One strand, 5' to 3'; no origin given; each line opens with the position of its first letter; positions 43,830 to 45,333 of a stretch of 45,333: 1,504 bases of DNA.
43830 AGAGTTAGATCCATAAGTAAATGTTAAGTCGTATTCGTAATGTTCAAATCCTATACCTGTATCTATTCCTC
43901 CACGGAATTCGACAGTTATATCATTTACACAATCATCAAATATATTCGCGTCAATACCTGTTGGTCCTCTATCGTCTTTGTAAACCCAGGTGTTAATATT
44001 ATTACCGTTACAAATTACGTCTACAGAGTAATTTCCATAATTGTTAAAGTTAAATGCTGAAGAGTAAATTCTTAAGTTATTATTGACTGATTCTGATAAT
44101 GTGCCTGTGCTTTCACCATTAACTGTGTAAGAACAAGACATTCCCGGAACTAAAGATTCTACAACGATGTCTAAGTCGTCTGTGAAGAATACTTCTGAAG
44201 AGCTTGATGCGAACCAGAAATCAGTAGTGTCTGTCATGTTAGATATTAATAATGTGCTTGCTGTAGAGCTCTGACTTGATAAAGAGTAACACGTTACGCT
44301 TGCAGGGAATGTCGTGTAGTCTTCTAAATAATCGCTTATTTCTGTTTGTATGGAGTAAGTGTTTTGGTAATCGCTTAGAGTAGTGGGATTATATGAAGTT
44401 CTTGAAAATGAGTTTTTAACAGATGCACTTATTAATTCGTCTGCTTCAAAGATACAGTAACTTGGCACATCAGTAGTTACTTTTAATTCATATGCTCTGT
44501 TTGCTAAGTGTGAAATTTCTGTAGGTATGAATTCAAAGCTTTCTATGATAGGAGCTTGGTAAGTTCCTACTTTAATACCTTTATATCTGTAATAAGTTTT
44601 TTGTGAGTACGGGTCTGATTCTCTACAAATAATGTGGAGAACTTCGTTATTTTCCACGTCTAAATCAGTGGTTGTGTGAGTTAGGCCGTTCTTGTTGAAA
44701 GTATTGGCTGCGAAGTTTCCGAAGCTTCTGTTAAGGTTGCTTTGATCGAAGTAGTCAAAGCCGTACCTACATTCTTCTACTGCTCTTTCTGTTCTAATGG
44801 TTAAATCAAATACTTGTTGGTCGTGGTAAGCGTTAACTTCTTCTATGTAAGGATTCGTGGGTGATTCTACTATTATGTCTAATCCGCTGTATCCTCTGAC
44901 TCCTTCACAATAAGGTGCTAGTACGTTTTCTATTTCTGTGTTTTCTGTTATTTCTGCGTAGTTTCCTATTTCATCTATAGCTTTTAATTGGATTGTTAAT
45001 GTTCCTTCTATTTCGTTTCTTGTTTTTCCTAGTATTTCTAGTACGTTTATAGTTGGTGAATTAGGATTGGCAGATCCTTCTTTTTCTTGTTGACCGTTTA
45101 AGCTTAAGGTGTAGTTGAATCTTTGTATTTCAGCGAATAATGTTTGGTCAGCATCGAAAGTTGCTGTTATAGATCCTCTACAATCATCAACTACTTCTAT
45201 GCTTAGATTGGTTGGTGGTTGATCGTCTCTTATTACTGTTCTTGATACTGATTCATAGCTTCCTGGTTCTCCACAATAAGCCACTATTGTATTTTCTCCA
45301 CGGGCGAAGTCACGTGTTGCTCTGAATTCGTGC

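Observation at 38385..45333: Giant surface protein (more than 2,315 aa visible) built from at least five ~415-455-aa super-modules, with its N-terminus beyond the window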

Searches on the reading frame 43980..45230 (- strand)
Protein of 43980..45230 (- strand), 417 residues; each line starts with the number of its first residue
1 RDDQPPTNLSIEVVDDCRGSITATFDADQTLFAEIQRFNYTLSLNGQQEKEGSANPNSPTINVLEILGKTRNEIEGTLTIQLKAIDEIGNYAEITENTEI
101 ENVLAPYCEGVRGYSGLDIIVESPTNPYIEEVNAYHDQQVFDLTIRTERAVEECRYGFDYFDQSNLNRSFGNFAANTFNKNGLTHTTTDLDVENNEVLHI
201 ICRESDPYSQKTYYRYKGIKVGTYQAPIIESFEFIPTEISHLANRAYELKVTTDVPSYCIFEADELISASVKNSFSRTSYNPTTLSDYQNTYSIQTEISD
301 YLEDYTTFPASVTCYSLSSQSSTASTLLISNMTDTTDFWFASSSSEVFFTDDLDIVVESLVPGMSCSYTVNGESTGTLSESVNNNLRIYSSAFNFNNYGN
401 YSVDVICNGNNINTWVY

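Call 26: predict_structure(alignment_id=A2)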
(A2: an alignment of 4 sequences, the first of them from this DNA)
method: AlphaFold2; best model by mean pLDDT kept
length: 417 residues; sequences in the alignment: 4
mean_pLDDT: 68.9   pTM: 0.44
mean pLDDT of the five models: 68.9, 66.6, 64.7, 64.1, 62.5
residues with pLDDT >= 90: 60; 70-90: 150; 50-70: 120; < 50: 87
segments of 3 or more residues with pLDDT < 50: 113-115, 207-209, 237-245, 264-284, 297-306, 329-352, 359-362, 383-387, 413-417
pLDDT, mean of each block of 10 residues (from residue 1): 75 84 84 80 85 89 90 88 90 93 70 63 76 83 88 81 60 75 91 84 61 68 85 56 52 79 49 35 56 55 48 83 67 37 35 51 64 69 54 55 58 46
secondary structure, 60 per line:
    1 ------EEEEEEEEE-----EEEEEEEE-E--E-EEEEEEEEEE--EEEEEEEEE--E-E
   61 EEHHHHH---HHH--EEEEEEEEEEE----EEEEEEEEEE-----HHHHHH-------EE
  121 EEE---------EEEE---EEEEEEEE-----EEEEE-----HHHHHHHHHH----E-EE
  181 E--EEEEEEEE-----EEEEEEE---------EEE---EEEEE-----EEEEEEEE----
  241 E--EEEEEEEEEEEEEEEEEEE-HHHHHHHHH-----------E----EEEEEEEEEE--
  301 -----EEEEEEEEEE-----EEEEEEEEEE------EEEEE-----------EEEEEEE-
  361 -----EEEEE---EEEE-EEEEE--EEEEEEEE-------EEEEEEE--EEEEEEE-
elements in order: E7-15 E21-28 E35-44 E47-55 E60-62 H63-67 E76-86 E91-100 H106-111 E119-123 E133-136 E140-147 E153-157 H163-172 E179-181 E184-191 E197-203 E213-215 E219-223 E229-236 E244-262 H264-272 E289-298 E306-315 E321-330 E337-341 E353-359 E366-370 E374-377 E379-383 E386-393 E401-407 E410-416

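Call 28: search_protein_representatives(alignment_id=A2)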
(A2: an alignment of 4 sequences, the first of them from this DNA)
Query: 4 sequences, 430 profile positions. Proteins with E-value up to 0.001 (for the whole library): 88; up to 1e-10: 48; up to 1e-30: 10. The best 88 are listed.
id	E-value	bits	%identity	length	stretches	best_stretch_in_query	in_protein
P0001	1.5e-107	376.9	-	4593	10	137-426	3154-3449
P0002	1.1e-83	298.3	-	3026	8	120-419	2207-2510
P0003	3.9e-75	270.1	-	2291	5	1-420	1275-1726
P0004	5.4e-56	207.0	-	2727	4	120-420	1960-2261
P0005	1.6e-38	149.4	-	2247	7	119-405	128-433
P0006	2.2e-36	142.4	-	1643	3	140-419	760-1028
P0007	5.2e-34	134.6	-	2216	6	135-422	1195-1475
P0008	3.0e-31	125.5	-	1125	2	119-420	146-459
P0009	4.4e-31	124.9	-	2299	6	2-124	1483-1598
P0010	4.7e-31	124.8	-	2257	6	117-418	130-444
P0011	1.2e-30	123.5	-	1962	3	118-419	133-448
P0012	5.9e-29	117.9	-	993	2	120-427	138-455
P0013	1.8e-28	116.3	-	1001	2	117-419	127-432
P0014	8.8e-28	114.1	-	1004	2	155-420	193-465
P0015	1.4e-25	106.8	-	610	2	118-420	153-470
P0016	2.3e-25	106.1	-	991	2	120-428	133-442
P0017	3.8e-24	102.1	-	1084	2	120-418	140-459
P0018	4.0e-23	98.7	-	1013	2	120-419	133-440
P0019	1.1e-22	97.2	-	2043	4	3-402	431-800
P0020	1.6e-21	93.5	-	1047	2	117-419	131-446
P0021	2.1e-21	93.1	-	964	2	118-421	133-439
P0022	2.6e-21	92.8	-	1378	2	119-419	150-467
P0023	1.2e-20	90.5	-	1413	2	34-422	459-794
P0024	1.5e-20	90.2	-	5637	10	156-379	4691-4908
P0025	2.8e-20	89.3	-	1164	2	5-388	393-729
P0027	2.2e-19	86.4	-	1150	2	124-419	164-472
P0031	1.9e-16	76.7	-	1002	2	141-418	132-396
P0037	2.5e-14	69.7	-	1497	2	145-402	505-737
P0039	5.9e-14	68.5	-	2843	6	143-422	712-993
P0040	6.7e-14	68.3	-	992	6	63-119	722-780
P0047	6.4e-11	58.5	-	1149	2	140-423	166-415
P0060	1.0e-07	47.9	-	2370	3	145-425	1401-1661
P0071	3.2e-05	39.7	-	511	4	6-101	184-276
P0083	2.4e-04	36.8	-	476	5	77-108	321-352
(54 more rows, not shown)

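Call 30: fold_search(model_id=the predicted structure, library=pdb)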
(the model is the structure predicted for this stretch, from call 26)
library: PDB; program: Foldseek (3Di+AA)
matches with E <= 10: 1920; with E <= 0.001: 61
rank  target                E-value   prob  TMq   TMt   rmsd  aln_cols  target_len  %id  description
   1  4p99_A                6.3e-09  1.00  0.21  0.21  23.7       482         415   12  Ca2+-stabilized adhesin helps an Antarctic bacterium reach out and bind ice (released 2014-06-18)
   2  5irb_A                8.0e-08  1.00  0.24  0.29  17.4       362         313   12  Structural insight into host cell surface retention of a 1.5-MDa bacterial ice-binding adhesin (released 2017-07-19)
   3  6xi3                  6.5e-07  1.00  0.21  0.22  19.8       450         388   14  Crystal structure of tetra-tandem repeat in extending region of large adhesion protein (released 2020-10-14)
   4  5irb_B                7.9e-07  1.00  0.24  0.30  16.0       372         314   12  Structural insight into host cell surface retention of a 1.5-MDa bacterial ice-binding adhesin (released 2017-07-19)
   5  1fnf                  2.9e-06  1.00  0.21  0.23  18.6       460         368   11  FRAGMENT OF HUMAN FIBRONECTIN ENCOMPASSING TYPE-III REPEATS 7 THROUGH 10 (released 1996-01-29)
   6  7ok5_B                3.0e-06  1.00  0.20  0.16  32.1       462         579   10  Crystal structure of mouse neurofascin 155 immunoglobulin domains (released 2022-12-14)
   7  8d82_A                3.7e-06  1.00  0.22  0.17  18.6       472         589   11  Cryo-EM structure of human IL-6 signaling complex in detergent: model containing full extracellular domains (released 2023-03-29)
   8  8ayh_B                3.8e-06  1.00  0.20  0.11  23.1       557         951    9  Structure of Complement C5 in Complex with small molecule inhibitor and CVF (released 2022-12-21)
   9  9rcs_A                4.9e-06  1.00  0.20  0.25  13.6       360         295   13  Cardioderma bat coronavirus KY43 receptor binding domain in complex with human CEACAM6 (released 2026-04-08)
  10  8v2b_B                8.3e-06  1.00  0.20  0.15  19.4       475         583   10  Cryo-EM structure of mouse type II OSM receptor complex: model for full extracellular assembly (released 2024-11-20)
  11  2om5                  8.3e-06  1.00  0.18  0.20  31.6       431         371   10  N-Terminal Fragment of Human TAX1 (released 2007-11-20)
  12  9rcu_A                9.5e-06  1.00  0.19  0.26  14.1       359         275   14  Cardioderma bat coronavirus 2B receptor binding domain in complex with human CEACAM6 (released 2026-04-08)
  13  7ne1_B                1.4e-05  1.00  0.21  0.27  17.4       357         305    9  Structure of the complex between Netrin-1 and its receptor Neogenin (released 2021-03-31)
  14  8cka_A                1.4e-05  1.00  0.27  0.24  15.4       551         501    9  Deinococcus radidurans HPI S-layer (released 2023-04-19)
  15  8d6a_A                1.7e-05  1.00  0.20  0.21  18.9       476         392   11  Cryo-EM structure of human LIF signaling complex: model containing the interaction core region (released 2023-03-29)
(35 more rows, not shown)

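Call 31: list_cluster_members(proteins=[P0001, P0002, P0003, P0004, P0005, P0006, P0007, P0008, P0009, P0012])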
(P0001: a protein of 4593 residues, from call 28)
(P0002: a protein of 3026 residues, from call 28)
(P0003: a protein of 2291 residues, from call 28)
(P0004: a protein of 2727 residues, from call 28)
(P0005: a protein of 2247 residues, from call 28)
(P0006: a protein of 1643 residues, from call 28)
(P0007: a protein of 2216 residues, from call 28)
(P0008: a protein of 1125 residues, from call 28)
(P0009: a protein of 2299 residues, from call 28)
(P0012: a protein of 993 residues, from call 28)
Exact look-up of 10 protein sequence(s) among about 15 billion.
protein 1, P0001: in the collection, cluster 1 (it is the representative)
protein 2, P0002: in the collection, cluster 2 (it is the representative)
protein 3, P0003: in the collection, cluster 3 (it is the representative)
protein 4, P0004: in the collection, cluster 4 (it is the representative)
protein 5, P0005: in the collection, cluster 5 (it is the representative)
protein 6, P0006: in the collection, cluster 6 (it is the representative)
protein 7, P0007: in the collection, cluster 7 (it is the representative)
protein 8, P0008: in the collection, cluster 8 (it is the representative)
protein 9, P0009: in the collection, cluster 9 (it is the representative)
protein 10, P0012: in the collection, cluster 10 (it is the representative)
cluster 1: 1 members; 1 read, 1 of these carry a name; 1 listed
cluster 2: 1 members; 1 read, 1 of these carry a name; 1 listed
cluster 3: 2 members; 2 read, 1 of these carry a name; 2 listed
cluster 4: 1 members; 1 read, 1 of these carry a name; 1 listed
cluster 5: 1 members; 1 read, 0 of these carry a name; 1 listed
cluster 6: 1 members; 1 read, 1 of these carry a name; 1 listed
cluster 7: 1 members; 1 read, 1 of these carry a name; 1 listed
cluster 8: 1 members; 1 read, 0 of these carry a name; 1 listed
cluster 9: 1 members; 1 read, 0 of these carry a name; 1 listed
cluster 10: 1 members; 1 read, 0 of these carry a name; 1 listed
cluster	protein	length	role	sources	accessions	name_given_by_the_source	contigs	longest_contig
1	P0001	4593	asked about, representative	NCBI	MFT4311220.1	MAG: LamG-like jellyroll fold domain-containing protein [Candidatus Woesearchaeota ...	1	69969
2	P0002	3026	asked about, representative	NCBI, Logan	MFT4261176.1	MAG: hypothetical protein ACMXX9_01965 [Candidatus Woesearchaeota archaeon]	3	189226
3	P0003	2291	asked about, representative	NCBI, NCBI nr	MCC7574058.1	hypothetical protein KO361_00500, partial [Candidatus Woesearchaeota archaeon] | hypothetical protein [Candidatus Woesearchaeota archaeon]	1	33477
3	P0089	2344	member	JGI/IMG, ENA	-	-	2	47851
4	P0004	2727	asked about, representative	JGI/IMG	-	hypothetical protein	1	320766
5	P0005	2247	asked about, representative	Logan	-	-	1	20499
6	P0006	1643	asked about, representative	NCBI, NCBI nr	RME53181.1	hypothetical protein D6783_02755 [Candidatus Woesearchaeota archaeon] | MAG: hypothetical protein D6783_02755 [Candidatus Woesearchaeota archaeon]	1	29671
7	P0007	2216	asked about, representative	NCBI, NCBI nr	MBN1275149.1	hypothetical protein JXA12_02560 [Candidatus Woesearchaeota archaeon] | hypothetical protein [Candidatus Woesearchaeota archaeon]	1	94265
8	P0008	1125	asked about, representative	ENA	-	-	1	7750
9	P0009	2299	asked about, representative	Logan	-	-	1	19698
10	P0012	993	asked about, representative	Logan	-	-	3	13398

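Call 41: find_encoding_contigs(protein=P0002, flank=10000, max_places=3)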
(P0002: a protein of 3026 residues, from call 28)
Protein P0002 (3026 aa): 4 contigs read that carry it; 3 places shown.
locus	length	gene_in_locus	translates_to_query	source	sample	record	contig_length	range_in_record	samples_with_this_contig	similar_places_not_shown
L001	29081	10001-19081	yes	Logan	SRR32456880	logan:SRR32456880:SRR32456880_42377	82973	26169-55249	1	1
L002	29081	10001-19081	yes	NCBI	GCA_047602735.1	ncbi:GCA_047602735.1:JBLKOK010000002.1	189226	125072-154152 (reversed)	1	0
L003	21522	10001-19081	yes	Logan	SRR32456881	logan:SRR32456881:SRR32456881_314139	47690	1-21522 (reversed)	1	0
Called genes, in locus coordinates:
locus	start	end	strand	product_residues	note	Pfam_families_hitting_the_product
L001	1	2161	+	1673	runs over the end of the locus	PF21294:Polysacc_lyase_14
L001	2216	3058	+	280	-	PF01875:Memo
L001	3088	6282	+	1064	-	-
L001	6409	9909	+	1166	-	-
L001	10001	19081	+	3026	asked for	-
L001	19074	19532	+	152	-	-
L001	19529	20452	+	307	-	-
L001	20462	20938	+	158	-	-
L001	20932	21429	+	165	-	-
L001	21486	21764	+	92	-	-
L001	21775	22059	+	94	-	-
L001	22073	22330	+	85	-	-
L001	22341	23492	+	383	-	-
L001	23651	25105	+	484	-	PF04536:TPM_phosphatase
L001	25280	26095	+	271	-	-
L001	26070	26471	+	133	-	-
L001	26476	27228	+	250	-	-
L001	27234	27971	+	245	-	-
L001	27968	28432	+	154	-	-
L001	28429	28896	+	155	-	-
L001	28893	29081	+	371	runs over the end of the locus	PF01510:Amidase_2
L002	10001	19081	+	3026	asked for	-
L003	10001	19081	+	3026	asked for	-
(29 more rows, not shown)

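Call 43: find_encoding_contigs(protein=P0004, flank=10000, max_places=1)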
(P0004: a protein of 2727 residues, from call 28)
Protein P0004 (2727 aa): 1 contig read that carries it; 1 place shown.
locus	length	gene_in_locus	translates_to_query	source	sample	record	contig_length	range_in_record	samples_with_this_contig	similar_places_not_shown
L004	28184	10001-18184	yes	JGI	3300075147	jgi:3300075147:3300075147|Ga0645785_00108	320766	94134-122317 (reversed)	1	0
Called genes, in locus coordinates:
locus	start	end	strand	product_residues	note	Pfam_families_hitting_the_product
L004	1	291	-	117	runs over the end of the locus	PF01850:PIN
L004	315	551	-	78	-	PF02697:VAPB_antitox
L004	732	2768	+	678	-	-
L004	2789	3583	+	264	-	-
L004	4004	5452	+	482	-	-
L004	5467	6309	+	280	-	PF01875:Memo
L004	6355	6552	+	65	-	-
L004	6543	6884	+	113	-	-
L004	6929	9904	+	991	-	-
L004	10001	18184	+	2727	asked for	-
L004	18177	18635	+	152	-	-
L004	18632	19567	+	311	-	-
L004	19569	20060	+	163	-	-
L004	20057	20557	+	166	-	-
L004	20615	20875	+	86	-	-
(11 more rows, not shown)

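Call 44: find_encoding_contigs(protein=P0089, flank=10000, max_places=1)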
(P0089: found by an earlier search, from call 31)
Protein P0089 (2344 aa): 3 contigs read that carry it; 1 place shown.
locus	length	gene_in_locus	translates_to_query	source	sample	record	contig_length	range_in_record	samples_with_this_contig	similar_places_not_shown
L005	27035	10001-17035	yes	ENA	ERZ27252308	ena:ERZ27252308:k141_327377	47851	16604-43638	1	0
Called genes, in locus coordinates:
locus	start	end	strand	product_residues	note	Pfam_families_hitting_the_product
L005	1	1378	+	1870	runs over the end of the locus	-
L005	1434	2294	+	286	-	PF01875:Memo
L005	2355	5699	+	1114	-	-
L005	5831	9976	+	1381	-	-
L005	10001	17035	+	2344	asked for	-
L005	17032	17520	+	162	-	-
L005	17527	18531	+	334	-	-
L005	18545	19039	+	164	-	-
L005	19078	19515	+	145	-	-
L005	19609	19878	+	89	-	-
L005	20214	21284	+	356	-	-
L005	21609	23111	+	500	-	-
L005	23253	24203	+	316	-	-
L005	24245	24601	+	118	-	-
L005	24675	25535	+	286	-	-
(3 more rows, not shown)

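Call 52: list_cluster_members(proteins=[P0010, P0011, P0013, P0014, P0016, P0017, P0018, P0020, P0021, P0022])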
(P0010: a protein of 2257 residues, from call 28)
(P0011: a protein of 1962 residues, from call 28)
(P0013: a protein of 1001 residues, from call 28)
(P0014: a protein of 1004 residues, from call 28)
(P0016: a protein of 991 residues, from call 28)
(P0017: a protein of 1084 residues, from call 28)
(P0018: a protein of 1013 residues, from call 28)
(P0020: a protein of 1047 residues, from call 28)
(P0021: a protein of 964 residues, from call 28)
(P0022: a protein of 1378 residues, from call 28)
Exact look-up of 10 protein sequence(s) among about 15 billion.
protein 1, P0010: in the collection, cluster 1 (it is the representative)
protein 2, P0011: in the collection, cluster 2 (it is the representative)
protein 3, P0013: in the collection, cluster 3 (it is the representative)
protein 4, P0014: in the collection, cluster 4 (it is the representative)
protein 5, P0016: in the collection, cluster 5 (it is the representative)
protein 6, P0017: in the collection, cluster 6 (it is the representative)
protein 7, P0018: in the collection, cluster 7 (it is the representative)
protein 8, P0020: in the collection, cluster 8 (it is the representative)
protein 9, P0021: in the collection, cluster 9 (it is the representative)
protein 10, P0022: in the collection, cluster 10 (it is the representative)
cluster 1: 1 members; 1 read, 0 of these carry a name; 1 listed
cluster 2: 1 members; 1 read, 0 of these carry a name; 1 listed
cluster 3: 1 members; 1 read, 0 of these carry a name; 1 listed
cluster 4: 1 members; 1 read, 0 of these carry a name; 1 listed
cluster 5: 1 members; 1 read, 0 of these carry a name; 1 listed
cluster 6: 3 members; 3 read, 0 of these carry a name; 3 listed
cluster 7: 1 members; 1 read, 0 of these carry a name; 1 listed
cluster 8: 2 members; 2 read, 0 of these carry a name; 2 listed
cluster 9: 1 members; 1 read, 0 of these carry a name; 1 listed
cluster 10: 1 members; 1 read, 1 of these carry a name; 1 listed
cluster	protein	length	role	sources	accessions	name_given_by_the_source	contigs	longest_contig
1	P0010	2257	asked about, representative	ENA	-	-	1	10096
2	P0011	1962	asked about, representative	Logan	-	-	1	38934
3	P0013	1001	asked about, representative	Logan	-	-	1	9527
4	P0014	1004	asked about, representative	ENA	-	-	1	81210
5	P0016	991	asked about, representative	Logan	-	-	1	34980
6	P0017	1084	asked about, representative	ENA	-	-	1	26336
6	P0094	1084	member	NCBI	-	-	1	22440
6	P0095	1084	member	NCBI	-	-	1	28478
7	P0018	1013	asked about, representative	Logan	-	-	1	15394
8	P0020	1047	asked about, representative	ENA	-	-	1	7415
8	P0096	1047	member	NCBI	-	-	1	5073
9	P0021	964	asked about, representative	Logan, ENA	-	-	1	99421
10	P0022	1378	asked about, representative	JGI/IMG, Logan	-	hypothetical protein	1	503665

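Call 53: find_encoding_contigs(protein=P0014, flank=10000, max_places=1)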
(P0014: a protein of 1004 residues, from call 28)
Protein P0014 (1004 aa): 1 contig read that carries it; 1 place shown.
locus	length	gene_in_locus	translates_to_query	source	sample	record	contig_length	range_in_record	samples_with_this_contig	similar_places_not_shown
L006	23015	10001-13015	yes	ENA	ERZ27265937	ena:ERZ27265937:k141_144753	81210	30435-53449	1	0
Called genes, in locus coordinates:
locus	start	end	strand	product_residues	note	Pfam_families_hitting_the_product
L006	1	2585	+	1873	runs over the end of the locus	-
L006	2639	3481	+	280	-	PF01875:Memo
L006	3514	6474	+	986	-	-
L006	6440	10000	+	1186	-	-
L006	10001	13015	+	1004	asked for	-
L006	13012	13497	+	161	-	-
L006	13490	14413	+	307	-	-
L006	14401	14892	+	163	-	-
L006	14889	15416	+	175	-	-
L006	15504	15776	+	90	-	-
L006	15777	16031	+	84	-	-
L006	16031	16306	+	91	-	-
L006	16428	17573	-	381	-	PF00390:malic, PF03949:Malic_M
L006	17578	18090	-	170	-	PF01625:PMSR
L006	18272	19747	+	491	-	-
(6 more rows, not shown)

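Call 54: find_encoding_contigs(protein=P0021, flank=10000, max_places=1)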
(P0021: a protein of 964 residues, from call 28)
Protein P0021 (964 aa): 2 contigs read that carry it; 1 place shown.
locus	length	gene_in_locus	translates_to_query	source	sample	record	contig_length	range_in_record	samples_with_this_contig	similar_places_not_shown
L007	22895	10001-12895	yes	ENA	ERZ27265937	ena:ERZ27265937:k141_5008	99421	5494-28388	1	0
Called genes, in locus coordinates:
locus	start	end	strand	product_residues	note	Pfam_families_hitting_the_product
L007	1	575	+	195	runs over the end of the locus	-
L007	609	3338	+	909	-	-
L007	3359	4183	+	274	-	PF01875:Memo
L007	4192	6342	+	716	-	-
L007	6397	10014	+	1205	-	PF13620:CarboxypepD_reg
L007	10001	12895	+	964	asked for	-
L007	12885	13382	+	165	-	-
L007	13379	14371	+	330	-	-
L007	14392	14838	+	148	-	-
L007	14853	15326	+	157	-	-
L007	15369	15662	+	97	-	-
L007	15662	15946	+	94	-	-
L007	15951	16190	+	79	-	-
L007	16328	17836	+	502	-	-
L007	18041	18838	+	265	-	-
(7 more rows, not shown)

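Call 55: find_encoding_contigs(protein=P0022, flank=10000, max_places=1)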
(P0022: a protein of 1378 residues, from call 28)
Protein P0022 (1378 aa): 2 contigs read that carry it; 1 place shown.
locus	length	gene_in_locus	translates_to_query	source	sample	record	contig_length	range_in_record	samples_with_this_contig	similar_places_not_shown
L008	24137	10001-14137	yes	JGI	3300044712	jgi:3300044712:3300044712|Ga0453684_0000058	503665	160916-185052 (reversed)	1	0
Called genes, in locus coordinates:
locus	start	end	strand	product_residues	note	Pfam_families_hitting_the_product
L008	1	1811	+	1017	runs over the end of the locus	PF07602:DUF1565 (faint), PF22842:Pel9A-like_beta_helix, PF13229:Beta_helix, PF16380:BT_4170-like_C (weak)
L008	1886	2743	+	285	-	PF01875:Memo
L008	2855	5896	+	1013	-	-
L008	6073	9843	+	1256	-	-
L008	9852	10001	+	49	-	-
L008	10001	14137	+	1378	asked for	-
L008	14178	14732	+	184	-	-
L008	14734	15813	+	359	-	-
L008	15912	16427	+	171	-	-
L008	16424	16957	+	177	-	-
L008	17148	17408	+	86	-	-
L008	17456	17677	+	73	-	-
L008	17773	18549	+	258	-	-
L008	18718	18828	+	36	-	-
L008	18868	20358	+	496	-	PF04536:TPM_phosphatase (weak)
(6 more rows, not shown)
